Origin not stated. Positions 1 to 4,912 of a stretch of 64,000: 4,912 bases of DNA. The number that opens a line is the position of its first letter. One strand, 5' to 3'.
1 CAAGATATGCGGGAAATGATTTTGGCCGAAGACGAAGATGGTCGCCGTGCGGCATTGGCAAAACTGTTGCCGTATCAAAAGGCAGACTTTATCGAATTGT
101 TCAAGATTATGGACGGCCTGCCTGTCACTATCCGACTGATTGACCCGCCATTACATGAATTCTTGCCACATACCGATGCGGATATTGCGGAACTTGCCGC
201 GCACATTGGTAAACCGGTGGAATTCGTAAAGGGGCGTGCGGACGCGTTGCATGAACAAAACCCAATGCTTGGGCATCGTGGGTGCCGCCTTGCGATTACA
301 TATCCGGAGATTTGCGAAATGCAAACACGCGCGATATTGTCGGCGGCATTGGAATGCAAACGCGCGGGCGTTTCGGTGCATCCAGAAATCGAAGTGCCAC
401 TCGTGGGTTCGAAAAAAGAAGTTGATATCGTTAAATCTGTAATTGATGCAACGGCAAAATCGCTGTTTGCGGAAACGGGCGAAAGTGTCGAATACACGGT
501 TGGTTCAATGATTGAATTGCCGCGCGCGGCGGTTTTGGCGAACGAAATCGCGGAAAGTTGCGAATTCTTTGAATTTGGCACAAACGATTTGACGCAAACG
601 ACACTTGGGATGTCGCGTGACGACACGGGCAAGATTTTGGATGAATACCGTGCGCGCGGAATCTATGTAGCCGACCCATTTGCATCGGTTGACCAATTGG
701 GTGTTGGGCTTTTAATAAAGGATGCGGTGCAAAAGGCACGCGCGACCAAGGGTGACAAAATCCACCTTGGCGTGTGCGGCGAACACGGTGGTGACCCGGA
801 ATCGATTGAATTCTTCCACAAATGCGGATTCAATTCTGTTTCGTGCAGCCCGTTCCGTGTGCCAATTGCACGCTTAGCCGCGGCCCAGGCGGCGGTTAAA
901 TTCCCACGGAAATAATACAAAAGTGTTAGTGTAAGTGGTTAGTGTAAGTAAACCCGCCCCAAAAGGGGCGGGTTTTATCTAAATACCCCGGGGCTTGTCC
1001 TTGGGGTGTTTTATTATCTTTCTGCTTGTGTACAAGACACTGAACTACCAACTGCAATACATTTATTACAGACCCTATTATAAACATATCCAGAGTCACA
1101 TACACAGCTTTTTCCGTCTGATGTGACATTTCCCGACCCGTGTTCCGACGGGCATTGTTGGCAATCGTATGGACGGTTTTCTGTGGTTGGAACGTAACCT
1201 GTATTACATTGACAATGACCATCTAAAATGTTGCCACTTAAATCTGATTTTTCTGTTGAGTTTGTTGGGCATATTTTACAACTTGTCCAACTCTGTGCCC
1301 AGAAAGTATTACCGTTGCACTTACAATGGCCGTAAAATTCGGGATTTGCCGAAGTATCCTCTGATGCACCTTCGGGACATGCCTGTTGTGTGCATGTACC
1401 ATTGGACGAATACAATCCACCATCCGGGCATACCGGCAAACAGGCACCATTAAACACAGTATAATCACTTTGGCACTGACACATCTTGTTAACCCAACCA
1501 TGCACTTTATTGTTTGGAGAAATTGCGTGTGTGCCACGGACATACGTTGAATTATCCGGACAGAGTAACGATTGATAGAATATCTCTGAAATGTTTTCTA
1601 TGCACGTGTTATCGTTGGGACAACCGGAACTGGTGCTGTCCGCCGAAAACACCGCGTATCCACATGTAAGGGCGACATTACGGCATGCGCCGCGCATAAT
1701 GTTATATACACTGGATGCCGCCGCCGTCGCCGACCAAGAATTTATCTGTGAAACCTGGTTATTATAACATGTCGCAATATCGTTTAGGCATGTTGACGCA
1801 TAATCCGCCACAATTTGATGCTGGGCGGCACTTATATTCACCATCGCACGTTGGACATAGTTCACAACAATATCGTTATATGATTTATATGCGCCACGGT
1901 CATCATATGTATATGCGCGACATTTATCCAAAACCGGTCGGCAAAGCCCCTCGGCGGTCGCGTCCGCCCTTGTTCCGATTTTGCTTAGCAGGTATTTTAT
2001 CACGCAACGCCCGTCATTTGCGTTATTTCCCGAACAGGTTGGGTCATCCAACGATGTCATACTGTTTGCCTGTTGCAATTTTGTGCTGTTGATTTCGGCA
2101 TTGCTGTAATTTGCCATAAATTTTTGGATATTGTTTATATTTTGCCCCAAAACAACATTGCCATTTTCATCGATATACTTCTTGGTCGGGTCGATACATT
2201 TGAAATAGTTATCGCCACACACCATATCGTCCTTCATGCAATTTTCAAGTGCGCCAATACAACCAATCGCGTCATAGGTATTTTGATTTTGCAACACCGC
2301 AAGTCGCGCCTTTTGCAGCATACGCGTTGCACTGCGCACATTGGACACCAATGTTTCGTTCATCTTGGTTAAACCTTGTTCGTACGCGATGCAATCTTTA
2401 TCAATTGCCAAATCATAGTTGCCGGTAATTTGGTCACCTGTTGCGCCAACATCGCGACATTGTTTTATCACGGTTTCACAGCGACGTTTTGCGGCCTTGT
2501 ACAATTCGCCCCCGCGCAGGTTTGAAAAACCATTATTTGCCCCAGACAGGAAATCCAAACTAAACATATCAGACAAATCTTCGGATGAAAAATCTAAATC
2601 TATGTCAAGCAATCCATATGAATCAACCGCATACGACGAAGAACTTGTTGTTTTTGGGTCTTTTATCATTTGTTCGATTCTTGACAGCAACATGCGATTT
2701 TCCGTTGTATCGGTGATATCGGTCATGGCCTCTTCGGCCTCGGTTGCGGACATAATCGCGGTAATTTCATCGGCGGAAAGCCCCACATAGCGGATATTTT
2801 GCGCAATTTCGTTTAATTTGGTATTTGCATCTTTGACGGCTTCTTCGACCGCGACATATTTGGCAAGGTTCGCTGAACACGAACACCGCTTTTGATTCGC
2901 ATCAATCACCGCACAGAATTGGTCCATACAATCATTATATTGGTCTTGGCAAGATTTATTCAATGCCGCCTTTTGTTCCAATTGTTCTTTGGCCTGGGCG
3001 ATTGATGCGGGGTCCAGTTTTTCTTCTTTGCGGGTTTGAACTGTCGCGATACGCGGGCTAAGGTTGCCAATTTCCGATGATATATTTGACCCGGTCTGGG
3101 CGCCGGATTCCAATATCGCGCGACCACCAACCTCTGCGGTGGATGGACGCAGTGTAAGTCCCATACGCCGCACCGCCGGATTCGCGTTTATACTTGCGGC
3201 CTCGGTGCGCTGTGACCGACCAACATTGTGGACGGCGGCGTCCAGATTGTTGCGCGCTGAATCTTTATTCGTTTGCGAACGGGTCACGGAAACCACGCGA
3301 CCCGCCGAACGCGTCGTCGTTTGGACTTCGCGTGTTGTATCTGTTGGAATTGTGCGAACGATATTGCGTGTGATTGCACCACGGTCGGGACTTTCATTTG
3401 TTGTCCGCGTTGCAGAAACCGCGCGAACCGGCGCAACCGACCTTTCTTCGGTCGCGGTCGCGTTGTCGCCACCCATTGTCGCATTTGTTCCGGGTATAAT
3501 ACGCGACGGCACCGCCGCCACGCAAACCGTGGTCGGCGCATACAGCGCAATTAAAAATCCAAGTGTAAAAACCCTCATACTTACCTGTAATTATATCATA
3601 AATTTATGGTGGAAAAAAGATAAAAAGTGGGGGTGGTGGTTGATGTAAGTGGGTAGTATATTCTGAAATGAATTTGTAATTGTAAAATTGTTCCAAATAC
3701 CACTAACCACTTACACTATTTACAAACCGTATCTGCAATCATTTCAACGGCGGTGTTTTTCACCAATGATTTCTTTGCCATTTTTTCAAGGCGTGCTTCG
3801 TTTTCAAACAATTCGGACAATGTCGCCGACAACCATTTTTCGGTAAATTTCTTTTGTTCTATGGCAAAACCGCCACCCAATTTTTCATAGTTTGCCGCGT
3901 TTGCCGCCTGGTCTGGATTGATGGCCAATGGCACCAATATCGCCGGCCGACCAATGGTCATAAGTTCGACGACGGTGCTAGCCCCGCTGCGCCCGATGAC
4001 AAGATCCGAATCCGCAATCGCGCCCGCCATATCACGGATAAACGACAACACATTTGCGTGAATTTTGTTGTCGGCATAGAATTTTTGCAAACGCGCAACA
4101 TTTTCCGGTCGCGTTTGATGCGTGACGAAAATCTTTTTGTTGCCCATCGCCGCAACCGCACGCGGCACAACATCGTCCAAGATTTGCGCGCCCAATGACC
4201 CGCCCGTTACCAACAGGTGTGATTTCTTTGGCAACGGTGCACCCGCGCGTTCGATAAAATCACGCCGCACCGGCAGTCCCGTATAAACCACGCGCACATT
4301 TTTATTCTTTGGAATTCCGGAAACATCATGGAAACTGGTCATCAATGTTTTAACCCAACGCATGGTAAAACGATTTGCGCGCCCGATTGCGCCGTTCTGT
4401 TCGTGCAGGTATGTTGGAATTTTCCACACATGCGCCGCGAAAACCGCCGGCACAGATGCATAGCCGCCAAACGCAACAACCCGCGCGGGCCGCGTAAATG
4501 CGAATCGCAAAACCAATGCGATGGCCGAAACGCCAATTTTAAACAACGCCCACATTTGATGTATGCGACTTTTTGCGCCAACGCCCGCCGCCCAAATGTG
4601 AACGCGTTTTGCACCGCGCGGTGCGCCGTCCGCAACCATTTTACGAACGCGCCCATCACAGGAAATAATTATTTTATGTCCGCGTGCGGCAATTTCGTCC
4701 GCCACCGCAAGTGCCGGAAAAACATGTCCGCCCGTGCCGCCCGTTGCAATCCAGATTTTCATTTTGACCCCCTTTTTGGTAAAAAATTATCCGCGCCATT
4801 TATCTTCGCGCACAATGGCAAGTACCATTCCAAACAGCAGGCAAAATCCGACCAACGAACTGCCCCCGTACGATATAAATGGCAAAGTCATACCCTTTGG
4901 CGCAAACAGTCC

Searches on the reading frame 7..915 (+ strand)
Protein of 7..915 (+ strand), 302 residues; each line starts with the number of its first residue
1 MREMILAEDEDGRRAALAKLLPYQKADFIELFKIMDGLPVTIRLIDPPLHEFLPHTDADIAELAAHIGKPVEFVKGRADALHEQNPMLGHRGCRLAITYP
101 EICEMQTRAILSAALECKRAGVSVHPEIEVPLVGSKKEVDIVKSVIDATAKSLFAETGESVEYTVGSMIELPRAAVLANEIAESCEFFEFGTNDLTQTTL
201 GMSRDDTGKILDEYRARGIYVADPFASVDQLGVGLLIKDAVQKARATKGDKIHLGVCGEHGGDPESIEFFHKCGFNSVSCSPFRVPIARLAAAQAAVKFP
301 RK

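Call 12: search_protein_families(library=ncbifam, proteins=[window:7-915:+])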
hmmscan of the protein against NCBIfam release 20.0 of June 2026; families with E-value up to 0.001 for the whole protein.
window:7-915:+ (302 aa): 6 families
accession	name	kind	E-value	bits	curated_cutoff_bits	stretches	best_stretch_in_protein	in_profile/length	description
TIGR01828.1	pyru_phos_dikin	equivalog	3e-127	425.8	843.45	1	1-297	570-865/865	pyruvate, phosphate dikinase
TIGR01417.1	PTS_I_fam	equivalog_domain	6.5e-27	94.2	341.7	1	82-290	348-534/565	phosphoenolpyruvate--protein phosphotransferase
NF005057.0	PRK06464.1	equivalog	2.1e-22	79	598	1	80-291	595-784/798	phosphoenolpyruvate synthase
TIGR01418.1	PEP_synth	equivalog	1.9e-21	76.1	739.75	1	74-285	583-772/784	pyruvate, water dikinase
NF008283.0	PRK11061.1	equivalog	5.3e-20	71.3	583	1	81-282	513-693/748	phosphoenolpyruvate--protein phosphotransferase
NF008382.0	PRK11177.1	equivalog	1e-19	70.6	824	1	82-286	349-531/575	phosphoenolpyruvate-protein phosphotransferase PtsI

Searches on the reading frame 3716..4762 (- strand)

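Call 12: search_protein_families(library=ncbifam, proteins=[window:3716-4762:-])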
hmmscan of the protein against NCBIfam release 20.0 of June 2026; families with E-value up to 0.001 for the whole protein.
window:3716-4762:- (348 aa): 9 families
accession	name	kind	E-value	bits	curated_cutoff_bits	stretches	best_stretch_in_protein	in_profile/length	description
TIGR01133.1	murG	equivalog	3.8e-71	239.9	250.25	1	1-343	6-350/353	undecaprenyldiphospho-muramoylpentapeptide beta-N-acetylglucosaminyltransferase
NF009102.0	PRK12446.1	equivalog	3.9e-26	91.8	339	1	2-345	3-348/352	undecaprenyldiphospho-muramoylpentapeptide beta-N-acetylglucosaminyltransferase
TIGR01426.2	MGT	subfamily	2.3e-13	50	260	2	251-329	292-368/393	macrolide family glycosyltransferase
TIGR03590.1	PseG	equivalog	4e-09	36.5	153.55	1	163-288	152-278/280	UDP-2,4-diacetamido-2,4,6-trideoxy-beta-L-altropyranose hydrolase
TIGR00661.1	MJ1255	subfamily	1.3e-07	31.2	195.9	1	232-310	225-308/321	MJ1255/VC2487 family glycosyltransferase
NF033129.1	macro_glyco_Mgt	subfamily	3.8e-06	26.2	700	0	248-337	290-379/393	macrolide-inactivating glycosyltransferase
NF010134.0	PRK13608.1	equivalog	5.3e-06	25.7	557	1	177-347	199-362/391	diglucosyl diacylglycerol synthase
NF010135.0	PRK13609.1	equivalog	2.2e-05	23.6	500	1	157-346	171-365/388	diglucosyl diacylglycerol synthase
NF041548.1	PssE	equivalog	6.8e-05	22.8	120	1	233-279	40-86/146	PssE/Cps14G family polysaccharide biosynthesis glycosyltransferase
